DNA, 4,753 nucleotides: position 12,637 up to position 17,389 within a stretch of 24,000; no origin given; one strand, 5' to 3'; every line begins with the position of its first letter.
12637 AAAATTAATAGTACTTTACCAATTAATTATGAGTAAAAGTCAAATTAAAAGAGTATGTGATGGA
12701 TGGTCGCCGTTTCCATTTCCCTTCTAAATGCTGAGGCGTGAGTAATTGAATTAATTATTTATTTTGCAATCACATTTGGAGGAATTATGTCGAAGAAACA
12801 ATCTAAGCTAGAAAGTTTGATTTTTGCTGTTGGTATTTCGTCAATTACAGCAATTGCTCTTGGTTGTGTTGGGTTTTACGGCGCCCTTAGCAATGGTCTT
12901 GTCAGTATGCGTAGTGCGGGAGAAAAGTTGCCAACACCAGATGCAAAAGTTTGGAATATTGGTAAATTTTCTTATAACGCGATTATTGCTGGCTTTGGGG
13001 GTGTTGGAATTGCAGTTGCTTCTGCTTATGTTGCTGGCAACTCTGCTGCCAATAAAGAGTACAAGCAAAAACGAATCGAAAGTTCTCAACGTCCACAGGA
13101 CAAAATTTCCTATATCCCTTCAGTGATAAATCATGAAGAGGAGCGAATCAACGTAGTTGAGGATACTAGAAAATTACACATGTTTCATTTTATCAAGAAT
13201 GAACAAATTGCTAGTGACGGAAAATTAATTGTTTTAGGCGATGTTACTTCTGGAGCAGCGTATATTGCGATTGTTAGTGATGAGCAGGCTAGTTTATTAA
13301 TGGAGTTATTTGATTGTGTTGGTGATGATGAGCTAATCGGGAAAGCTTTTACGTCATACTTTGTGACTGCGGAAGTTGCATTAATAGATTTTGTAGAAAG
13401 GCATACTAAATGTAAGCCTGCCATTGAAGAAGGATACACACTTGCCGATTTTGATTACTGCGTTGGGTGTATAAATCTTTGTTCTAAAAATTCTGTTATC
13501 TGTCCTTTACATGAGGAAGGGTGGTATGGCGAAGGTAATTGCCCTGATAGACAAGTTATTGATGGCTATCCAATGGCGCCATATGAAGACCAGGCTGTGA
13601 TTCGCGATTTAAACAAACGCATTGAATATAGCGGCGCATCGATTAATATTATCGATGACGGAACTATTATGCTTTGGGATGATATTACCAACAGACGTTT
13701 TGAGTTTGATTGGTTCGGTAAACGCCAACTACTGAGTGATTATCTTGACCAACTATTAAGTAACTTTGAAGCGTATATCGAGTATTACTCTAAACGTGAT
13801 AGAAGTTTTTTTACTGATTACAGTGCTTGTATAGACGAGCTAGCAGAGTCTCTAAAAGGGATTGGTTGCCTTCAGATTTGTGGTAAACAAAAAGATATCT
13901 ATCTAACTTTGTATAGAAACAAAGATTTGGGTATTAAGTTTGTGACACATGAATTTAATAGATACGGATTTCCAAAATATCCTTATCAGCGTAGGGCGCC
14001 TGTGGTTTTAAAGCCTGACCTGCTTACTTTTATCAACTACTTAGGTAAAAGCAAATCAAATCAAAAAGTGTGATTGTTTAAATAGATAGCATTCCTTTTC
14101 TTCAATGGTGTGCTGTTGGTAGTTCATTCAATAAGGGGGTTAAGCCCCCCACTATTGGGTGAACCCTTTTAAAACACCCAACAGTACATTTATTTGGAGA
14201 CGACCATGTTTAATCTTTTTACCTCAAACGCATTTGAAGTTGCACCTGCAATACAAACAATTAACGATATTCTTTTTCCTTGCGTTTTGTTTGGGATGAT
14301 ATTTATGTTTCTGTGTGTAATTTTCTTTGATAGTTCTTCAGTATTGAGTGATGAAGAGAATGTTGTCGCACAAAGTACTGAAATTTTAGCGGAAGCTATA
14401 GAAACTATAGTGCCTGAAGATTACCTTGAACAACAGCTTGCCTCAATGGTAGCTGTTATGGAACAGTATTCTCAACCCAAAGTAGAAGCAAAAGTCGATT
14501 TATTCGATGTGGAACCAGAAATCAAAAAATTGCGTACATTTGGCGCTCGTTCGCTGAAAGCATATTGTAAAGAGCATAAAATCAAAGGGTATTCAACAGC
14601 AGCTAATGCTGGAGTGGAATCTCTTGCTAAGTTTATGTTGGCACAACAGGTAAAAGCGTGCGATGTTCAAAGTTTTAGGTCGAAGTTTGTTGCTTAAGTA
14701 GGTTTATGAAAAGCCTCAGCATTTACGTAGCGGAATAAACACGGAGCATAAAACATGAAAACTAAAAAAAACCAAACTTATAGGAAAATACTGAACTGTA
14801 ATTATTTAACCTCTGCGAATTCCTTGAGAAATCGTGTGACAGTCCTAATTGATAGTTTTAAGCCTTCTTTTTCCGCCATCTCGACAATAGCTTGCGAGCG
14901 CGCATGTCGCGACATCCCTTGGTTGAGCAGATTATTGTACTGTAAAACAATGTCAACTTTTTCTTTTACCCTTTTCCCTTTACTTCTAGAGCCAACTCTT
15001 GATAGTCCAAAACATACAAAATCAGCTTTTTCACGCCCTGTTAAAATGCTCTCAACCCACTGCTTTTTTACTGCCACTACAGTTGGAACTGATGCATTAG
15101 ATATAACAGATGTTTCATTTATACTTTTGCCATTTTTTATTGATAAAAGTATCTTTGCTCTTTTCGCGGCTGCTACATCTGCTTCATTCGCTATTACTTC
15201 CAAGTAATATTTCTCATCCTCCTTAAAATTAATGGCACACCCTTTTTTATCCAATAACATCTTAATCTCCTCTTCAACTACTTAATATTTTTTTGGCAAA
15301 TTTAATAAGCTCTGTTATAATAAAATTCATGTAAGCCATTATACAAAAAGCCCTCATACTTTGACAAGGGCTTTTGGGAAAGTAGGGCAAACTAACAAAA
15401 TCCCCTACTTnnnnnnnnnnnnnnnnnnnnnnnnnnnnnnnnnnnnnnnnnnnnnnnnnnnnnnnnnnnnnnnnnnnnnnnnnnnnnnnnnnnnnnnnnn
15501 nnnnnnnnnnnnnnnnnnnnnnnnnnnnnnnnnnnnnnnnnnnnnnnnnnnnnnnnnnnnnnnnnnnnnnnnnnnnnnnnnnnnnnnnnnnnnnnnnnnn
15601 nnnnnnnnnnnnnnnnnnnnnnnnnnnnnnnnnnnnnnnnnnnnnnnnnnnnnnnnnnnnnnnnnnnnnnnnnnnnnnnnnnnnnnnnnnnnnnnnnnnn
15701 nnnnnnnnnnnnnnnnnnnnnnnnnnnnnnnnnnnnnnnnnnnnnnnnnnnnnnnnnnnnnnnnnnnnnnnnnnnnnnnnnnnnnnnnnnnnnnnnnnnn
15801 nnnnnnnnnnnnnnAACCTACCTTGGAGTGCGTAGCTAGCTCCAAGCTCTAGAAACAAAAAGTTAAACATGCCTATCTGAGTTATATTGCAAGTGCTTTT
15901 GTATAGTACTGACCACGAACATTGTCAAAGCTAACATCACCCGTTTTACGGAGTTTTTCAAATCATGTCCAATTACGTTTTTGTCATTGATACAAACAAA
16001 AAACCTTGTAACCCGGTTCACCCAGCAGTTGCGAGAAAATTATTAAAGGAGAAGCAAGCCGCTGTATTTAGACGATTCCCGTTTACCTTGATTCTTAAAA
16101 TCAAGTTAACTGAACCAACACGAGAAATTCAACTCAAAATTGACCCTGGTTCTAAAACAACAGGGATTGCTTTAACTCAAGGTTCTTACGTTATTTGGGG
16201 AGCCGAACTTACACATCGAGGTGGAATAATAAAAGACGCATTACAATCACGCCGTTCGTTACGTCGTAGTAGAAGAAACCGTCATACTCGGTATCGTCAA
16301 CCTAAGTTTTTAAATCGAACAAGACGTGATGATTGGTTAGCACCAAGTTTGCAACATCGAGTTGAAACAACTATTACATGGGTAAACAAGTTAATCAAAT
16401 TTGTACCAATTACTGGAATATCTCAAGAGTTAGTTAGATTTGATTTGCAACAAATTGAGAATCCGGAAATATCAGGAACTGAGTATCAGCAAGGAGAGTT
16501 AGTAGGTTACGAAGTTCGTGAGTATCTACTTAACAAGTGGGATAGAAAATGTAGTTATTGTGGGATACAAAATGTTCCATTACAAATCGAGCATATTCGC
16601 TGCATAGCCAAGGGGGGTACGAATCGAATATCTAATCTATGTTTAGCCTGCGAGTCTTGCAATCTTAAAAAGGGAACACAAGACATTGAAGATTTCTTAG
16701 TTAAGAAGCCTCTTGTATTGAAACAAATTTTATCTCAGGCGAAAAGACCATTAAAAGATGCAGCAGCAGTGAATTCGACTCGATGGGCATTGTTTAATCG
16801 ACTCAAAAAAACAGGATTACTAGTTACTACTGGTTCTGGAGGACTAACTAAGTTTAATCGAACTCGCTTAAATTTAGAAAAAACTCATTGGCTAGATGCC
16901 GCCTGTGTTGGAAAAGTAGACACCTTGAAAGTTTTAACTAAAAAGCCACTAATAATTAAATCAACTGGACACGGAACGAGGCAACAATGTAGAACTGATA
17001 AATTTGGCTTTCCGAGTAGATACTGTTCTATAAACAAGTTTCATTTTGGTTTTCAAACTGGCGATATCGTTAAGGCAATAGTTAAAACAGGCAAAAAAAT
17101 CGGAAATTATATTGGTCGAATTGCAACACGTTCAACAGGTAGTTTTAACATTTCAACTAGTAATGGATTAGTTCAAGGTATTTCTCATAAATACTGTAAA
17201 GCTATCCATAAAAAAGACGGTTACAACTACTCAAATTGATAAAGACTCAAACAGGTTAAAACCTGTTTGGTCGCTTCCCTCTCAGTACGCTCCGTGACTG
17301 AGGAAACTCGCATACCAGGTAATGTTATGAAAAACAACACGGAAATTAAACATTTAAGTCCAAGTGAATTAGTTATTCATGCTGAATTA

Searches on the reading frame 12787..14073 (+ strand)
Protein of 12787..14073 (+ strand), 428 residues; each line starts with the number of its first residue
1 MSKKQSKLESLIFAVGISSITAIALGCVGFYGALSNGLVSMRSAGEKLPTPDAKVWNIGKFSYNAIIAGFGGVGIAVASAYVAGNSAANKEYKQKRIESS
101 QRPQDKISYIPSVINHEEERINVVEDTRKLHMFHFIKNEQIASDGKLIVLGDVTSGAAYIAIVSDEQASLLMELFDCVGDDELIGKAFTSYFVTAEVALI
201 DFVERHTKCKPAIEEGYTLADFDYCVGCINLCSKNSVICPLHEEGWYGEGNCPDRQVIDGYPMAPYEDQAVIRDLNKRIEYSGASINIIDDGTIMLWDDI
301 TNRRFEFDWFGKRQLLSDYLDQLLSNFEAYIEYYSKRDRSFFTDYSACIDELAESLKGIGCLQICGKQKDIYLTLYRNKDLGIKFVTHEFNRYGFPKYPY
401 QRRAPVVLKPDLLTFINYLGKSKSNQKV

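Call 6: search_protein_families(library=pfam, max_evalue=0.01, proteins=[window:12787-14073:+])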
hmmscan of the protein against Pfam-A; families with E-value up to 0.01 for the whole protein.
window:12787-14073:+ (428 aa): 0 families

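Call 17: search_protein_families(library=ncbifam, max_evalue=0.1, proteins=[window:12787-14073:+])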
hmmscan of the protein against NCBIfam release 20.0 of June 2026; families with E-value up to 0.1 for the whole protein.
window:12787-14073:+ (428 aa): 0 families

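Call 18: search_protein_families(library=phrogs, max_evalue=0.01, proteins=[window:12787-14073:+])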
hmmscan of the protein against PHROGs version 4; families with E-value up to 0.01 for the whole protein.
window:12787-14073:+ (428 aa): 0 families

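Call 47: find_homologous_proteins(query=window:12787-14073:+, max_evalue=0.001)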
Query window:12787-14073:+ (428 aa): 6 proteins with E <= 0.001 among 8000 candidates.
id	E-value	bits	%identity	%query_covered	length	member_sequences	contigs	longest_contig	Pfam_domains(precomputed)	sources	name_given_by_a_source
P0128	5.2e-291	982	100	100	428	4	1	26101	-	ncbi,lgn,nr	ncbi:hypothetical protein NIES2101_37005 [Calothrix sp. HK-06]|nr:hypothetical protein NIES2101_3700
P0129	1.8e-183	628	64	100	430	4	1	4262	-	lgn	-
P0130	1.6e-162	559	58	100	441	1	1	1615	-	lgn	-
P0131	3.7e-134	466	49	100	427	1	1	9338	-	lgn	-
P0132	1.3e-111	392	47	100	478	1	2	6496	-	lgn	-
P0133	3.7e-109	383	45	97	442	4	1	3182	-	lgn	-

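Call 61: predict_structure(alignment_id=A3)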
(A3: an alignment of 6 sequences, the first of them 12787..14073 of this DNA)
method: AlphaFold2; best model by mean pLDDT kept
length: 428 residues; sequences in the alignment: 6
mean_pLDDT: 48.1   pTM: 0.39
mean pLDDT of the five models: 48.1, 47.8, 47.4, 46.9, 45.3
residues with pLDDT >= 90: 0; 70-90: 87; 50-70: 57; < 50: 284
segments of 3 or more residues with pLDDT < 50: 1-11, 16-18, 24-26, 31-263, 316-322, 378-383, 399-407, 422-428
pLDDT, mean of each block of 10 residues (from residue 1): 39 48 50 43 40 42 44 38 36 37 28 28 30 30 38 37 45 38 34 39 41 35 31 28 27 30 51 69 69 69 70 53 64 81 81 76 75 65 61 69 44 74 40
secondary structure, 60 per line:
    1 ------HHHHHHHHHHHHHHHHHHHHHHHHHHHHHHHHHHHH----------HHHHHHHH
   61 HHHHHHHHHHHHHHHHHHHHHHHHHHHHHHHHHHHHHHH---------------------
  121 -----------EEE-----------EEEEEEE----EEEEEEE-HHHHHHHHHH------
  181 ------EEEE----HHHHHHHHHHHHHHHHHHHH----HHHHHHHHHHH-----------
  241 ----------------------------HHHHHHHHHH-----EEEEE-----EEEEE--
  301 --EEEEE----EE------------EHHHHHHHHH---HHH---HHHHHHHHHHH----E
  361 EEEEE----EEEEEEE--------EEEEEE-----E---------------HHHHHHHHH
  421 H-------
elements in order: H7-42 H53-99 E132-134 E146-152 E157-163 H165-174 E187-190 H195-214 H219-229 H269-278 E284-288 E294-298 E303-307 H327-335 H345-355 E360-365 E370-376 E385-390 H412-421

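Call 65: fold_search(model_id=the predicted structure, library=pdb)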
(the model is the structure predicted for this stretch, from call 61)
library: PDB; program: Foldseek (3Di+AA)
matches with E <= 10: 687; with E <= 0.001: 0
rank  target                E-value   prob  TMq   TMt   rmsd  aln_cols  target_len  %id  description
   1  6e2q_A                6.9e-02  0.38  0.12  0.11  14.5       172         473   11  Structure of human JAK2 FERM/SH2 in complex with Erythropoietin Receptor (released 2018-08-08)
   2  4z32_E                1.5e-01  0.30  0.13  0.13  15.3       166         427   13  Crystal Structure of the FERM-SH2 Domains of Jak2 (released 2016-06-22)
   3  4pdc_E                2.1e-01  0.11  0.07  0.17  17.2       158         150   11  Crystal structure of Cowpox virus CPXV018 (OMCP) bound to human NKG2D (released 2014-05-21)
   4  2l3t_MODEL_1_A        2.2e-01  0.28  0.17  0.29   9.7       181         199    9  Solution structure of tandem SH2 domain from Spt6 (released 2011-06-15)
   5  4z32_F                2.5e-01  0.21  0.12  0.12  15.1       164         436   13  Crystal Structure of the FERM-SH2 Domains of Jak2 (released 2016-06-22)
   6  6e2p_B                2.5e-01  0.21  0.12  0.11  14.7       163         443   13  Structure of human JAK2 FERM/SH2 in complex with Leptin Receptor (released 2018-08-08)
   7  4z32_A                2.5e-01  0.18  0.12  0.12  15.2       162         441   14  Crystal Structure of the FERM-SH2 Domains of Jak2 (released 2016-06-22)
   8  9gln                  3.5e-01  0.33  0.09  0.20   9.3        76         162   14  Crystal Structure of UFC1 C116E (released 2025-05-07)
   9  8sos_A                3.5e-01  0.07  0.08  0.11  15.1       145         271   12  Human CD1d presenting sphingomyelin C24:1 in complex with VHH nanobody 1D17 (released 2023-12-13)
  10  6e2q_B                3.9e-01  0.18  0.09  0.08  12.5       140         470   12  Structure of human JAK2 FERM/SH2 in complex with Erythropoietin Receptor (released 2018-08-08)
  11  3hxl                  5.0e-01  0.12  0.08  0.08  15.4       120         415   12  Crystal Structure of the sheath tail protein (DSY3957) from Desulfitobacterium hafniense, Northeast Structural Genomics  (released 2009-07-07)
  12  6atd_A                5.0e-01  0.12  0.08  0.07  13.6       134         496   10  Oxidized SHP2 forms a disulfide bond between Cys367 and Cys459 (released 2018-07-11)
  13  7put_A                5.0e-01  0.08  0.07  0.05  17.3       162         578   11  Crystal structure of Thioredoxin Reductase from Brugia Malayi in complex with NADP(H) (released 2022-04-06)
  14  3eq1_A                5.3e-01  0.16  0.11  0.14  11.7       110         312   14  The Crystal Structure of Human Porphobilinogen Deaminase at 2.8A resolution (released 2009-03-03)
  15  4zlr_B                5.6e-01  0.23  0.07  0.11  12.9       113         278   12  Structure of the Brat-NHL domain bound to consensus RNA motif (released 2015-11-11)
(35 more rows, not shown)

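Call 69: search_solved_structures(query=A7, max_evalue=10)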
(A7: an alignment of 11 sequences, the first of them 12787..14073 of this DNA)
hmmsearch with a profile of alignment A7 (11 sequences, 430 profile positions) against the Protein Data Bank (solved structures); distinct sequences matched with E-value up to 10: 2.
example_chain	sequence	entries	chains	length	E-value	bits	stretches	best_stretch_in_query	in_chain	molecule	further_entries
6hk8_A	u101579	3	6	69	0.63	12.2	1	311-368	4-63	Testis-expressed protein 12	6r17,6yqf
6hk9_A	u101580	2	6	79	0.74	12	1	311-367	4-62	Testis-expressed protein 12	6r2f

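Call 100: search_protein_families(library=padloc, max_evalue=0.001, proteins=[window:12787-14073:+])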
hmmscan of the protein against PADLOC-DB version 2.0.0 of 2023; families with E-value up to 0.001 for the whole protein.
window:12787-14073:+ (428 aa): 0 families

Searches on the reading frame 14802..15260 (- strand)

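Call 7: search_protein_families(library=pfam, max_evalue=0.01, proteins=[window:14802-15260:-])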
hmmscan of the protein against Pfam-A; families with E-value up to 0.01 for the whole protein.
window:14802-15260:- (152 aa): 1 family
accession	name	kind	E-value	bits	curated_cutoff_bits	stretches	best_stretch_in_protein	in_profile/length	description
PF13384.12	HTH_23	-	0.00093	19.4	24.6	0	31-70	4-43/50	Homeodomain-like domain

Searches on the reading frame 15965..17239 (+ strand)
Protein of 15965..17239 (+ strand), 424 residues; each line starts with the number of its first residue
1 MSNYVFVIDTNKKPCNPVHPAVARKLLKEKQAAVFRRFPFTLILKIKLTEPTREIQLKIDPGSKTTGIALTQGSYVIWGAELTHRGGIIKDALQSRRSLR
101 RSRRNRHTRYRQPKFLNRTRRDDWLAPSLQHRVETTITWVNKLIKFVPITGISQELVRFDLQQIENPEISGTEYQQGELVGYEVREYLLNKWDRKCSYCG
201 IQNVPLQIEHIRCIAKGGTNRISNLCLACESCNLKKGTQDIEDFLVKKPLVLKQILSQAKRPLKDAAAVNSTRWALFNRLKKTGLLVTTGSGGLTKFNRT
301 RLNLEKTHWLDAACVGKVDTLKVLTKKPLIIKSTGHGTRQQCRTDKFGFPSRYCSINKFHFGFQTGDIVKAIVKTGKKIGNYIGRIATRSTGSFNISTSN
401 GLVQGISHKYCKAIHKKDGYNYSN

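Call 7: search_protein_families(library=pfam, max_evalue=0.01, proteins=[window:15965-17239:+])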
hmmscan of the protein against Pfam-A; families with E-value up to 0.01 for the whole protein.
window:15965-17239:+ (424 aa): 3 families
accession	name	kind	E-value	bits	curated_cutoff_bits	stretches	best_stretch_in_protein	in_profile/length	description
PF14239.11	RRXRR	-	2.1e-71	239.8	25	1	5-177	1-174/174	RRXRR protein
PF01844.29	HNH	-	3.3e-09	37.2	21.4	1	196-238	1-46/47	HNH endonuclease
PF14279.12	HNH_5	-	1.2e-07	31.9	27.5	1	196-239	1-46/56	HNH endonuclease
